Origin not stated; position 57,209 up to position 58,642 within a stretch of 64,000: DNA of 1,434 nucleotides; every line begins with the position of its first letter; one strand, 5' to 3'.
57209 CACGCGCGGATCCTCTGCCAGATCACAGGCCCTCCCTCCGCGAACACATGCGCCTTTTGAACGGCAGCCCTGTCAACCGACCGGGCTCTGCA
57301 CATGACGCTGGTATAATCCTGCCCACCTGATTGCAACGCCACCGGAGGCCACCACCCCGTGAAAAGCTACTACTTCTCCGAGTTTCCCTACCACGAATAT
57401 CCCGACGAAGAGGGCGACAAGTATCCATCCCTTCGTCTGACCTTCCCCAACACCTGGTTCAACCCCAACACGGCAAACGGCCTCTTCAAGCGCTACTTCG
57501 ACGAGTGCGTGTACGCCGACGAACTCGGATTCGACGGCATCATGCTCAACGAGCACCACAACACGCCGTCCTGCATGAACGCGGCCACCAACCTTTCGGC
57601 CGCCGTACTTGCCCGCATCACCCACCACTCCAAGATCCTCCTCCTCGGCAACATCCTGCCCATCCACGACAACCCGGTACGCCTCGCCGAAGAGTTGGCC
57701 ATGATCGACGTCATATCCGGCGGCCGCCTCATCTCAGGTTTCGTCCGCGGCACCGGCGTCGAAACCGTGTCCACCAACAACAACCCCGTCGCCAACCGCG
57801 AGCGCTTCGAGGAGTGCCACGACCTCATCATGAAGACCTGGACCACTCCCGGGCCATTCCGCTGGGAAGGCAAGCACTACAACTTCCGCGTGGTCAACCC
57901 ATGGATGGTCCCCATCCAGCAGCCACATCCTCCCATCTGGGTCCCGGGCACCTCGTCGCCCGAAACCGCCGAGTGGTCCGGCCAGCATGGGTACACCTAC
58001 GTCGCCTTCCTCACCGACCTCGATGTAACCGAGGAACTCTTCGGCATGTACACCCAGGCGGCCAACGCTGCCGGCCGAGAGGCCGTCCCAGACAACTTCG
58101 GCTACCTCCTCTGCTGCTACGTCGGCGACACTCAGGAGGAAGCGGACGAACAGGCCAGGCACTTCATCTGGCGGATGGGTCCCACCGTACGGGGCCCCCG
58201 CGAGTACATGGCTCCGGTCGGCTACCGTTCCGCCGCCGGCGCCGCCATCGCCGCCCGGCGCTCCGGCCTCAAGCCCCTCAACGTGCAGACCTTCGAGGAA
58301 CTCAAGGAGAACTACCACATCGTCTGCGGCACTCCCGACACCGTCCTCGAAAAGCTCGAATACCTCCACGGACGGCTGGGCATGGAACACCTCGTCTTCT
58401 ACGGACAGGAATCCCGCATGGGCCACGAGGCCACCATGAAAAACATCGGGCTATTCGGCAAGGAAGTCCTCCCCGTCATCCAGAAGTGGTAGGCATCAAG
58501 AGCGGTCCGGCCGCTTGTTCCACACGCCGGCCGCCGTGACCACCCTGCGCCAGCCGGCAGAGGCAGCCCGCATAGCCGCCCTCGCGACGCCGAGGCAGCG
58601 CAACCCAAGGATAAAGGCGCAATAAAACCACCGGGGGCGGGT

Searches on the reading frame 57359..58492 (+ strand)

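Call 4: search_protein_families(library=pfam, proteins=[window:57359-58492:+], max_evalue=0.01)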
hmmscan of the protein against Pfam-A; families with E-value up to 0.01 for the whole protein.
window:57359-58492:+ (377 aa): 1 family
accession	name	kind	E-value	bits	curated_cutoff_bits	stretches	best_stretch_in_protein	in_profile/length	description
PF00296.26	Bac_luciferase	-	9.3e-41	140.6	27.9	1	49-338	28-309/314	Luciferase-like monooxygenase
